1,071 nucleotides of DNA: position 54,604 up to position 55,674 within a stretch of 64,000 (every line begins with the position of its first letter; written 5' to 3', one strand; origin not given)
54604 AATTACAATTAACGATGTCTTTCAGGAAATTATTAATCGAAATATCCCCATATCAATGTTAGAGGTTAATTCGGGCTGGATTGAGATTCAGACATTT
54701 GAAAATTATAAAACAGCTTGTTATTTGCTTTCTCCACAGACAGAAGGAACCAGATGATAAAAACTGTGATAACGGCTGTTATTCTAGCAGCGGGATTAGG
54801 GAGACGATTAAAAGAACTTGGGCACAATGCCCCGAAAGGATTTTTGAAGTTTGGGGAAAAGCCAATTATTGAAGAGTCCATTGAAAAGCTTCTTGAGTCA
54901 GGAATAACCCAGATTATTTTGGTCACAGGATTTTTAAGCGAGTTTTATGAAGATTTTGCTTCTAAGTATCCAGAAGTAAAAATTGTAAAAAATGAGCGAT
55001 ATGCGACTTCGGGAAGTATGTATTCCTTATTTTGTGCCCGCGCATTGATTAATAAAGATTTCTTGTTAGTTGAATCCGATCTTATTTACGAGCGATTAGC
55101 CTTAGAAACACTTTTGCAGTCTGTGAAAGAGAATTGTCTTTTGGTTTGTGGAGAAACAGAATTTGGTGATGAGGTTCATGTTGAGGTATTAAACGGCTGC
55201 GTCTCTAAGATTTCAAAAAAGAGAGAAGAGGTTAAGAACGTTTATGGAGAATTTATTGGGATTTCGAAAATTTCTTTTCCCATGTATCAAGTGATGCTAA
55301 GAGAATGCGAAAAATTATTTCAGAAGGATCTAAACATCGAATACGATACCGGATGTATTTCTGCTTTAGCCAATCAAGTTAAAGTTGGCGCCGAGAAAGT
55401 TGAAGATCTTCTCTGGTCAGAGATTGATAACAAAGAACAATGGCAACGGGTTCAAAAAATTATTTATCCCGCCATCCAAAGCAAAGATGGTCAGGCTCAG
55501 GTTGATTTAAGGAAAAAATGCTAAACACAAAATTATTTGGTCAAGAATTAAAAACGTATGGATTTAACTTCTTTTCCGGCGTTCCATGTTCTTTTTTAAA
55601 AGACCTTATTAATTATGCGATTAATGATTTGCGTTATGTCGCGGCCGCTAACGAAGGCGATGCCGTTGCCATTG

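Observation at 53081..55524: PepM with a C-terminal nucleotidyltransferase domain, followed by a second stand-alone LicC/PntC-like cytidylyltransferase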

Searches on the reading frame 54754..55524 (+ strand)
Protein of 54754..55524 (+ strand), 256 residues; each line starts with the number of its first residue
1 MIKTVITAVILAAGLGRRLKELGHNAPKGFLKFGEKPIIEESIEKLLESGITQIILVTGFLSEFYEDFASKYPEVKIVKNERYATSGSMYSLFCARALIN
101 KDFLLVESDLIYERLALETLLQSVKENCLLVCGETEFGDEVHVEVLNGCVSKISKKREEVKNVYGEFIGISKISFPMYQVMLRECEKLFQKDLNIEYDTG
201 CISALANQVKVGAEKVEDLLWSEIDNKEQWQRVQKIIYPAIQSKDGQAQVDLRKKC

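Call 6: search_protein_families(library=pfam, proteins=[window:54754-55524:+], max_evalue=0.01)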
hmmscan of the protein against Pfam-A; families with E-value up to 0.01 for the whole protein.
window:54754-55524:+ (256 aa): 4 families
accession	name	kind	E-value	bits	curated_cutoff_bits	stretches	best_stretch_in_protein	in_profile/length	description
PF12804.13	NTP_transf_3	-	3.6e-13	50.5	27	1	8-137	1-125/160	MobA-like NTP transferase domain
PF00483.29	NTP_transferase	-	9.3e-11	42.2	21.2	1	8-127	2-127/245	Nucleotidyl transferase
PF01128.25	IspD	-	2.6e-05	24.5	27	1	6-58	1-51/221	2-C-methyl-D-erythritol 4-phosphate cytidylyltransferase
PF20202.4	DUF6564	-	0.00023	21.3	25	1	51-125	28-113/230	Domain of unknown function (DUF6564)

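Call 8: search_solved_structures(query=window:54754-55524:+, max_evalue=0.01, show_alignments=3)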
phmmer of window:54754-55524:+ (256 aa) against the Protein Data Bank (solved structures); distinct sequences matched with E-value up to 0.01: 33.
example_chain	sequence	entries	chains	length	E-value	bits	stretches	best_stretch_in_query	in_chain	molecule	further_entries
6pd1_A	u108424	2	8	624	5.5e-52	180.1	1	7-243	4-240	Nucleotidyl transferase/aminotransferase, class V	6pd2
1jyk_A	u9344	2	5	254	1.5e-18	70.6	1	6-121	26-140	CTP:phosphocholine Cytidylyltransferase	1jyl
5z09_A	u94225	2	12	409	1.7e-09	40.9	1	8-132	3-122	Dual sugar-1-phosphate nucleotidylyltransferase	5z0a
2ggo_A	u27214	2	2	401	3.2e-09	40.1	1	8-132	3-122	401aa long hypothetical glucose-1-phosphate thymidylyltransferase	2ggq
4mnd_A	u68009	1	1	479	8.6e-09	38.7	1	5-245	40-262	CTP L-myo-inositol-1-phosphate cytidylyltransferase/CDP-L-myo-inositol myo-inositolphospho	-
2xme_A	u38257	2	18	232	9.4e-09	38.5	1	5-233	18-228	CTP-INOSITOL-1-PHOSPHATE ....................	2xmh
5i1f_A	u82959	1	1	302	9.1e-07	32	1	5-76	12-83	UTP--glucose-1-phosphate uridylyltransferase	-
7x8j_A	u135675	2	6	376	2.3e-06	30.7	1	7-123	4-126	Mannose-1-phosphate guanylyltransferase 1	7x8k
8yre_D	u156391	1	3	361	2.6e-06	30.6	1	8-123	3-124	Mannose-1-phosphate guanylyltransferase 1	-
6jq8_A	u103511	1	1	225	4e-06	29.9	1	8-133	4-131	Putative 6-deoxy-D-mannoheptose pathway protein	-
5j49_A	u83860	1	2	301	4.4e-06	29.8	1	5-76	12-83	UTP--glucose-1-phosphate uridylyltransferase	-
5xhw_A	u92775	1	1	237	5e-06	29.6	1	8-133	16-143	Putative 6-deoxy-D-mannoheptose pathway protein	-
4jd0_A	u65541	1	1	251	5.4e-06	29.5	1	7-122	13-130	Nucleotidyl transferase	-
7o2n_A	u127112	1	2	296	6.1e-06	29.3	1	4-82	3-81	Probable UTP--glucose-1-phosphate uridylyltransferase YngB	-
7b1r_A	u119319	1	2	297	6.1e-06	29.3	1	4-82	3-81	Probable UTP--glucose-1-phosphate uridylyltransferase YngB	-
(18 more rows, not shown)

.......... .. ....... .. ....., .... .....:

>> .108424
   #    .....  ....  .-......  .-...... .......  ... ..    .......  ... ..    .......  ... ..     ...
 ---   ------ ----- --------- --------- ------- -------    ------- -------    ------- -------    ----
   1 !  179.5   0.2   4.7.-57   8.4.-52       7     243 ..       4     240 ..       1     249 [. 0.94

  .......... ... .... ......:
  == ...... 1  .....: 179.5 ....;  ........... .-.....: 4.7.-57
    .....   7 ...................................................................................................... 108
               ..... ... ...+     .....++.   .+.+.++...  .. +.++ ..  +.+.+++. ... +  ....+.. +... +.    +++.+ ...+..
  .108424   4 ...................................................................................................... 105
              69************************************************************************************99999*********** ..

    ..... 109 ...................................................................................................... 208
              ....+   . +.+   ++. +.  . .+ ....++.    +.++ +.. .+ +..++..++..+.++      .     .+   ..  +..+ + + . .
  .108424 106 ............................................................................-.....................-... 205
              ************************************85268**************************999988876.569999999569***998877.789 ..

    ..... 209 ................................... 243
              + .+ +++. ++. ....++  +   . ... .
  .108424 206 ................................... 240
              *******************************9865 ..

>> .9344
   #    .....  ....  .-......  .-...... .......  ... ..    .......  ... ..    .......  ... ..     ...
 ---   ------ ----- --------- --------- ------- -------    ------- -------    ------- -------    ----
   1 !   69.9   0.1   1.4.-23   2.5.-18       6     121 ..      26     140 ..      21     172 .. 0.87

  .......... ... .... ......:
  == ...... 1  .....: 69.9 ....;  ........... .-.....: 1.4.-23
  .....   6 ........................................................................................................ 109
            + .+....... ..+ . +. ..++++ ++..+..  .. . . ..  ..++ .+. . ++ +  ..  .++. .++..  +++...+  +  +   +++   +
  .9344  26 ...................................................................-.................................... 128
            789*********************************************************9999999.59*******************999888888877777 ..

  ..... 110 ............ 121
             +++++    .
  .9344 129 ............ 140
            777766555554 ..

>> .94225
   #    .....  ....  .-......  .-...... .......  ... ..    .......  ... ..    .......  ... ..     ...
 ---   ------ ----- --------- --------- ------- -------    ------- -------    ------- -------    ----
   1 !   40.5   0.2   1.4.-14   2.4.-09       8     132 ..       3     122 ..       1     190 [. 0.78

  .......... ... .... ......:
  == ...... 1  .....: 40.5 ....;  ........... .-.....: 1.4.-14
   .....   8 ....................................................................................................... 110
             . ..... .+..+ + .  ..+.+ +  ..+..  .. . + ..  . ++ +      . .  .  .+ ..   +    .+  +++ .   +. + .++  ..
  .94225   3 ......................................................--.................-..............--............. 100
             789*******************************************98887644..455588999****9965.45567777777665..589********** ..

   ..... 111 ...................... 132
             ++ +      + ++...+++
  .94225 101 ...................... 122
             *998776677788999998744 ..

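Call 35: list_cluster_members(proteins=[P0010, window:54754-55524:+])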
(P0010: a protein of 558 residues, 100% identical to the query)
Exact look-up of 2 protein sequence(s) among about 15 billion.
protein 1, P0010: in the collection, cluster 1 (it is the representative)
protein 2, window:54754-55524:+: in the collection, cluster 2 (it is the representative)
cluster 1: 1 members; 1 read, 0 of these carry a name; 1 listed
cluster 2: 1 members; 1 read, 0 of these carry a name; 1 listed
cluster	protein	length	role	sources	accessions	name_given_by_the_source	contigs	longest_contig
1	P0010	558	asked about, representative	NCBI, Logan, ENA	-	-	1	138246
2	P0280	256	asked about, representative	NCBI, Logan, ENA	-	-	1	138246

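Call 36: search_protein_families(library=ncbifam, proteins=[window:54754-55524:+], max_evalue=0.001)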
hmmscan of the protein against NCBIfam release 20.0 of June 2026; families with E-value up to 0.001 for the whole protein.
window:54754-55524:+ (256 aa): 34 families (the best 25 are shown)
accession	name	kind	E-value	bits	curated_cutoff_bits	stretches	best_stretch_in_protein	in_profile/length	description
NF041135.1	IPPtranDIPPsyn_Thcocales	equivalog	2.3e-25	89.5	580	1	7-241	2-222/419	bifunctional L-myo-inositol-1-phosphate cytidylyltransferase/CDP-L-myo-inositol myo-inositolphosphotransferase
TIGR03992.1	Arch_glmU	subfamily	6.6e-20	71.3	292.1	1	7-162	2-158/393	bifunctional sugar-1-phosphate nucleotidylyltransferase/acetyltransferase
NF041313.1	UDPGP_AglF_Halo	equivalog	4.9e-17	62.2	400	1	7-126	2-121/234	UTP--glucose-1-phosphate uridylyltransferase AglF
NF041173.1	Sug_nt_acttase_Thmprot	equivalog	8.2e-14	51.3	600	1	7-179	2-174/405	bifunctional sugar-1-phosphate nucleotidylyltransferase/acetyltransferase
NF038362.1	Sden_1164_fam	equivalog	9.6e-13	48.2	300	1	7-145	3-149/266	Sden_1164 family protein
NF045761.1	NAMPUrTaseMurU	equivalog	2e-11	44.2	250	1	7-112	2-110/226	N-acetylmuramate alpha-1-phosphate uridylyltransferase MurU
NF045665.1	NTPtran_DVU1551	equivalog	2.7e-11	43.1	315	1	6-92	1-79/359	DVU_1551 family NTP transferase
NF049965.1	GlMnHpPGnyltfHddC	equivalog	4.6e-09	36.2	300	1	7-157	2-153/221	D-glycero-D-manno-heptose 1-phosphate guanosyltransferase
TIGR03310.1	matur_MocA_YgfJ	equivalog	6.5e-09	36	186.45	1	8-97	2-85/188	molybdenum cofactor cytidylyltransferase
TIGR01099.1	galU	equivalog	1.2e-08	34.9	326.8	1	7-68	3-64/261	UTP--glucose-1-phosphate uridylyltransferase GalU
TIGR01208.1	rmlA_long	equivalog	7.2e-08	31.7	320.25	1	8-96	2-93/353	glucose-1-phosphate thymidylyltransferase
NF053639.1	Mfer334_fam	equivalog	1.1e-07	31.9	260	1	8-89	2-90/209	pseudomurein biosynthesis protein PmurB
NF052502.1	man1P_GTase_Rv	exception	1.3e-07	30.8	440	1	7-69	2-64/352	mannose-1-phosphate guanylyltransferase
NF045782.1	NicBOxredNboR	equivalog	3.6e-07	30.1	260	1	4-98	7-97/206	nicotine blue oxidoreductase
NF001183.0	PRK00155.1-3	subfamily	7.9e-07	28.6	166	1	6-58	2-53/237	D-ribitol-5-phosphate cytidylyltransferase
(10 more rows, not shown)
